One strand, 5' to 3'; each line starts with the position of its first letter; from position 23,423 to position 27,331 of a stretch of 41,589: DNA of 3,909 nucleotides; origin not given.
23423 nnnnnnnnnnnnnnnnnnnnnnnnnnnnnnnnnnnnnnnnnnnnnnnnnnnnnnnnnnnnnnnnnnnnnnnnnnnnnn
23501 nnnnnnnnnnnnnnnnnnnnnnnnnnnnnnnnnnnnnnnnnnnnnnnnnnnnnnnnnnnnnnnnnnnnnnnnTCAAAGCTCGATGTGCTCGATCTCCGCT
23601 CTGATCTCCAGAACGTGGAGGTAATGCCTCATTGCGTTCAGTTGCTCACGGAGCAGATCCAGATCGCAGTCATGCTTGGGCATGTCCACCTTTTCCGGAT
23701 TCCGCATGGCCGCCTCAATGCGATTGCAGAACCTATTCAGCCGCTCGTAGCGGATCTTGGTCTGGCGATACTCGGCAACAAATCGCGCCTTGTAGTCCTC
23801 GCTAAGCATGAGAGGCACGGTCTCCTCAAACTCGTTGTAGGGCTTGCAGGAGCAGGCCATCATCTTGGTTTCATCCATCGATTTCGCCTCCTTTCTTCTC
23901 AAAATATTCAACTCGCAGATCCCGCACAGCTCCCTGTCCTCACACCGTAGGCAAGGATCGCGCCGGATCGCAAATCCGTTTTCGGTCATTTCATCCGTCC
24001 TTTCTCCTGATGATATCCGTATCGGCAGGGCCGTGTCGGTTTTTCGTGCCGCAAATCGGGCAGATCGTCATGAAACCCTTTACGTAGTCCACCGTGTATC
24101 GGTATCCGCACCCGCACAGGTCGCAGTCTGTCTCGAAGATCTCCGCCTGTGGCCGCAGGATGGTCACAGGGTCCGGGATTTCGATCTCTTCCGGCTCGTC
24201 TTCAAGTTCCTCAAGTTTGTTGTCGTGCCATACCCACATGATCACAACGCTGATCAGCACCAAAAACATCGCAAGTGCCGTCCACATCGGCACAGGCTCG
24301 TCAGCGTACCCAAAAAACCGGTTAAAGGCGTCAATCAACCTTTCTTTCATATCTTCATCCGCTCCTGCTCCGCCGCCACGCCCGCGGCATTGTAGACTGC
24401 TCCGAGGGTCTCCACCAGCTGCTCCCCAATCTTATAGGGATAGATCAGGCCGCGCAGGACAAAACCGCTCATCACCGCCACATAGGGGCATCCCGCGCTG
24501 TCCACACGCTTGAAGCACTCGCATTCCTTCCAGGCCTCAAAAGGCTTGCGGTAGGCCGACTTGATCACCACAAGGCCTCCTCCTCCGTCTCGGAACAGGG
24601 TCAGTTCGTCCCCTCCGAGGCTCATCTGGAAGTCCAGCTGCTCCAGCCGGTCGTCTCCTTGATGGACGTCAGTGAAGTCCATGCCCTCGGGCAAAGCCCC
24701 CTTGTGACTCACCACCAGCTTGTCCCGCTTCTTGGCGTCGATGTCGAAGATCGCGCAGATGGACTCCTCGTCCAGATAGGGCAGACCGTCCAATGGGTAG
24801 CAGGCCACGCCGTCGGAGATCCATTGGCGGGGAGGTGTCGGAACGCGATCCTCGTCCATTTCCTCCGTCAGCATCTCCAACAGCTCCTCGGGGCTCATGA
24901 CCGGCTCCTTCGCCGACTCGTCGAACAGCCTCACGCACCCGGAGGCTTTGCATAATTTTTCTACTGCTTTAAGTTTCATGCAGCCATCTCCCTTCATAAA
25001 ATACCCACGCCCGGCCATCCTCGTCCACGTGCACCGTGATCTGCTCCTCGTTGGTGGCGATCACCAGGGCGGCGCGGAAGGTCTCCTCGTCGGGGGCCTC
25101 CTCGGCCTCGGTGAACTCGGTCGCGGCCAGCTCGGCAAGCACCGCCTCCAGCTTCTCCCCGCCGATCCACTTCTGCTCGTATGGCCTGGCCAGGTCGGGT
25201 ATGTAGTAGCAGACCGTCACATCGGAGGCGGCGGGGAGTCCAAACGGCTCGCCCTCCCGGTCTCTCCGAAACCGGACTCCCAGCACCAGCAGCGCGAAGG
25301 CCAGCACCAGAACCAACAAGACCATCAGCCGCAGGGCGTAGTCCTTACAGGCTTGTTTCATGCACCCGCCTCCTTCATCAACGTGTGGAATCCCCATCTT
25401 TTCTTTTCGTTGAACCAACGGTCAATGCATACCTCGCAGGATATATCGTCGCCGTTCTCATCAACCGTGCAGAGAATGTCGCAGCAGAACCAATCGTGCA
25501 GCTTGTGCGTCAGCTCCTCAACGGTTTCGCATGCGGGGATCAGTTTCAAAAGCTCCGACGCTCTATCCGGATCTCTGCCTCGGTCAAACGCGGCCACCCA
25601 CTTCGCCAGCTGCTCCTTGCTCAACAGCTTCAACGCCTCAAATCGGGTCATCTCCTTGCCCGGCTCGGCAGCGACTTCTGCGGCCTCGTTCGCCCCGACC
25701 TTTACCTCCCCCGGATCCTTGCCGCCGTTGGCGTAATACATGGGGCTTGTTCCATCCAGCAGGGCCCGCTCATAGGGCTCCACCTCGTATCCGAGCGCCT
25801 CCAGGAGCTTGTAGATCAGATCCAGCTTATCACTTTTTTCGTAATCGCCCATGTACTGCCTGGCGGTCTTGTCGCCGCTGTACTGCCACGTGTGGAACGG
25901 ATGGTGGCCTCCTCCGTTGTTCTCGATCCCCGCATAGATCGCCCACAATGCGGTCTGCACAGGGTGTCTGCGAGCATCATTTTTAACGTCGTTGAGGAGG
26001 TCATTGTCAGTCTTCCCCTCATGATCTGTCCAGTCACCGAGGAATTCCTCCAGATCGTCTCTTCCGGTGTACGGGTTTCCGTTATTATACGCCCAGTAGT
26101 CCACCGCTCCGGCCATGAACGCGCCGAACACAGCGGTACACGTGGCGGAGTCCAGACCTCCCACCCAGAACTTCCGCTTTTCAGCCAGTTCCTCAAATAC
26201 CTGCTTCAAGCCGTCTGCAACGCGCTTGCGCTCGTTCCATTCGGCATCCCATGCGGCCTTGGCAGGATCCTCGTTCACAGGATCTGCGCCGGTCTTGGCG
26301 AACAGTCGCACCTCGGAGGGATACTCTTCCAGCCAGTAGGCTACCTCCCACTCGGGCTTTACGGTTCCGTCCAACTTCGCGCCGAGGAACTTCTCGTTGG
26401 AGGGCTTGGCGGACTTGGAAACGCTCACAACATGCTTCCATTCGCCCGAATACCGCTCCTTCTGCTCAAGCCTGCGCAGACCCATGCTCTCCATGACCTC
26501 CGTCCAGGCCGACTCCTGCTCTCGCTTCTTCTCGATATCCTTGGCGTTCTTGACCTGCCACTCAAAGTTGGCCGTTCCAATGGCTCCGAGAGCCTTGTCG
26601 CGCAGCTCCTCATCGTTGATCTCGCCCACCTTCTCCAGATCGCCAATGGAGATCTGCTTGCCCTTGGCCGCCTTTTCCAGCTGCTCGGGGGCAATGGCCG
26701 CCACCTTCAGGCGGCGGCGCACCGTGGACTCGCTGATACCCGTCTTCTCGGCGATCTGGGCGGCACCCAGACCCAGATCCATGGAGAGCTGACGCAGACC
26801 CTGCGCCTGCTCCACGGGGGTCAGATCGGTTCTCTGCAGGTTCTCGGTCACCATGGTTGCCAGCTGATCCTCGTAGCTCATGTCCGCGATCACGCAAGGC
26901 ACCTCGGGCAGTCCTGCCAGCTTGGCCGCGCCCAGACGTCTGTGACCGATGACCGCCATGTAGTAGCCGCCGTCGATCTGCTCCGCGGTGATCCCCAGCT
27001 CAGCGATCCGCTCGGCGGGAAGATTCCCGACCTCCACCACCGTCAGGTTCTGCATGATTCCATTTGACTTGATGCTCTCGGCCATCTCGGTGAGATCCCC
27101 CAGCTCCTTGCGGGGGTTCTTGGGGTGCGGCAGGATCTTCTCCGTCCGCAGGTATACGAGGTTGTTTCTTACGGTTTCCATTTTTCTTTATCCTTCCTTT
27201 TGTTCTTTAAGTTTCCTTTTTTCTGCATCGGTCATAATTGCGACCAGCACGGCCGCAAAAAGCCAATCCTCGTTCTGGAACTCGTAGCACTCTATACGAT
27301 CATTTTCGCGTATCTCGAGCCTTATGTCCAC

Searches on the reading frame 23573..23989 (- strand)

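Call 7: search_protein_families(library=pfam, proteins=[window:23573-23989:-], max_evalue=0.01)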
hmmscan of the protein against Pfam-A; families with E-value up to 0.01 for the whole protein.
window:23573-23989:- (138 aa): 1 family
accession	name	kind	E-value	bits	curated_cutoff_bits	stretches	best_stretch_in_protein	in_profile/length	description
PF21825.2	crAss001_48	-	3.7e-16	59.2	24.8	1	64-133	1-61/61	crAss001_48 related protein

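Call 8: search_protein_families(library=phrogs, proteins=[window:23573-23989:-], max_evalue=0.001)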
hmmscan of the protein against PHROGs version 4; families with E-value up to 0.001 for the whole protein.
window:23573-23989:- (138 aa): 2 families
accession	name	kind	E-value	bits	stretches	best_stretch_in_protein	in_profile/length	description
phrog_774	-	unknown function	4.5e-15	57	1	51-137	51-128/134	-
phrog_3934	-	unknown function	0.00019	21.8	1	64-132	109-168/336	-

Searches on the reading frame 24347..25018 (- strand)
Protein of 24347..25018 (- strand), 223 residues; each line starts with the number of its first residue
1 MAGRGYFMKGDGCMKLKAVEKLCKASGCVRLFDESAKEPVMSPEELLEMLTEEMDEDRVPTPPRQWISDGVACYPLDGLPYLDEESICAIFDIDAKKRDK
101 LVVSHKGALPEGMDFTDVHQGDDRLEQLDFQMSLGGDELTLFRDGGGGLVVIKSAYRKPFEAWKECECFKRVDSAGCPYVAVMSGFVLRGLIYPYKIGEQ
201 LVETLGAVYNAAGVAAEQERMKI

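Call 7: search_protein_families(library=pfam, proteins=[window:24347-25018:-], max_evalue=0.01)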
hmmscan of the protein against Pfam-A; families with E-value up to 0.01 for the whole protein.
window:24347-25018:- (223 aa): 0 families

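Call 8: search_protein_families(library=phrogs, proteins=[window:24347-25018:-], max_evalue=0.001)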
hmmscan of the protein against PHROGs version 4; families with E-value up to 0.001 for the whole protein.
window:24347-25018:- (223 aa): 1 family
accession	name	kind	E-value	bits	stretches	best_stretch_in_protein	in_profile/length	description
phrog_24518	-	unknown function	1.2e-19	71.7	1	64-208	26-180/211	-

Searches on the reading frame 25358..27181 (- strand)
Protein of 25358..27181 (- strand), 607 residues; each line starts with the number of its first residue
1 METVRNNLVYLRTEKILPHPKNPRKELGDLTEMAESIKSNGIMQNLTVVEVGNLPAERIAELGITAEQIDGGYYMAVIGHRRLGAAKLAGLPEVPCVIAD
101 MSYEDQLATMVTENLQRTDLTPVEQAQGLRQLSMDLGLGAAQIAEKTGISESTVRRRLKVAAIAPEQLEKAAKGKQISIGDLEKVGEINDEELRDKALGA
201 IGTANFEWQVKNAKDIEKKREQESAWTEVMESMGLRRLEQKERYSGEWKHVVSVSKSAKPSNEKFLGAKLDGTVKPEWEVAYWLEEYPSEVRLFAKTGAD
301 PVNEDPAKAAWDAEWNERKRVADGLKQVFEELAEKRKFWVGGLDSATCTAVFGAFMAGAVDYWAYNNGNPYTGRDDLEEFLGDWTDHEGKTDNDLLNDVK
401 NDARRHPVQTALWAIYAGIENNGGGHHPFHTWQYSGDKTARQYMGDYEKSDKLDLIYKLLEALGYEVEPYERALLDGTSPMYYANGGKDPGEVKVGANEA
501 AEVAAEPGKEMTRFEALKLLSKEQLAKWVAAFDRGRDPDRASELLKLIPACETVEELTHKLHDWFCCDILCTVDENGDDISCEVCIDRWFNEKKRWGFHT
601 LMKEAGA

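Call 7: search_protein_families(library=pfam, proteins=[window:25358-27181:-], max_evalue=0.01)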
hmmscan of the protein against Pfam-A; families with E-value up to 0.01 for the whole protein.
window:25358-27181:- (607 aa): 9 families
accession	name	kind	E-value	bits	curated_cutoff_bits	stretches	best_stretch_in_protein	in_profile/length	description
PF02195.25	ParB_N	-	4.7e-11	43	26.3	1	9-116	4-95/95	ParB N-terminal domain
PF17762.8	HTH_ParB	-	3.2e-08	34.1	22.6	1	119-218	2-98/102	ParB HTH domain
PF08281.18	Sigma70_r4_2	-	0.00011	22.3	25.7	1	135-159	24-48/54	Sigma-70, region 4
PF13384.12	HTH_23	-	0.00055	20.1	24.6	1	133-159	14-39/50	Homeodomain-like domain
PF13412.12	HTH_24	-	0.001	19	21.9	1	141-159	21-39/48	Winged helix-turn-helix DNA-binding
PF13404.12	HTH_AsnC-type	-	0.0017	18.5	27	1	140-159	20-39/42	AsnC-type helix-turn-helix domain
PF09339.16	HTH_IclR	-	0.0021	18.2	22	1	137-159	18-40/52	IclR helix-turn-helix domain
PF20432.4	Xre-like-HTH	-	0.0061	17.3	25.8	0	135-171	21-58/63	Antitoxin Xre-like helix-turn-helix domain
PF04545.22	Sigma70_r4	-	0.0083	16.1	24.1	0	141-161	24-44/50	Sigma-70, region 4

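Call 8: search_protein_families(library=phrogs, proteins=[window:25358-27181:-], max_evalue=0.001)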
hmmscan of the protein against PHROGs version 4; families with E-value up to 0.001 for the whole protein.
window:25358-27181:- (607 aa): 17 families
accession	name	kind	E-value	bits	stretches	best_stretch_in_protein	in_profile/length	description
phrog_6218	-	DNA, RNA and nucleotide metabolism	9.4e-64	217.3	1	9-289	6-253/506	ParB-like partition protein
phrog_4715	-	DNA, RNA and nucleotide metabolism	2.5e-36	126.3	1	14-236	153-369/630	ParB-like partition protein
phrog_3264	-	DNA, RNA and nucleotide metabolism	8e-21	76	1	22-212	62-197/337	ParB-like partition protein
phrog_1033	-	DNA, RNA and nucleotide metabolism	5e-17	63.7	1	5-211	30-225/334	ParB-like partition protein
phrog_18726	-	unknown function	3.4e-14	53.5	1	11-174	6-187/572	-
phrog_7783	-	unknown function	4.1e-11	43.3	1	69-175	48-158/634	-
phrog_12047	-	DNA, RNA and nucleotide metabolism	1.5e-09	38.9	1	74-137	43-107/301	ParB-like partition nuclease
phrog_620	-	DNA, RNA and nucleotide metabolism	1.4e-08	36.1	0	4-51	5-53/217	ParB-like partition protein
phrog_8071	-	DNA, RNA and nucleotide metabolism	1.6e-06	28.6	1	11-186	10-156/389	ParB-like partition protein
phrog_498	-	other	4.3e-06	26.5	1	7-110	34-118/633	DNA methyltransferase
phrog_26387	-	DNA, RNA and nucleotide metabolism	1.4e-05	25.6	1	62-177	48-166/252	ParB-like partition nuclease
phrog_3951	-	unknown function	2.3e-05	25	1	67-177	63-185/301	-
phrog_18056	-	DNA, RNA and nucleotide metabolism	6.6e-05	23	1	7-166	2-124/387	ParB-like partition nuclease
phrog_21315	-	unknown function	0.00031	20.8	1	23-280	5-242/415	-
phrog_15396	-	DNA, RNA and nucleotide metabolism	0.00047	21.1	0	56-111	31-86/258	ParB-like partition nuclease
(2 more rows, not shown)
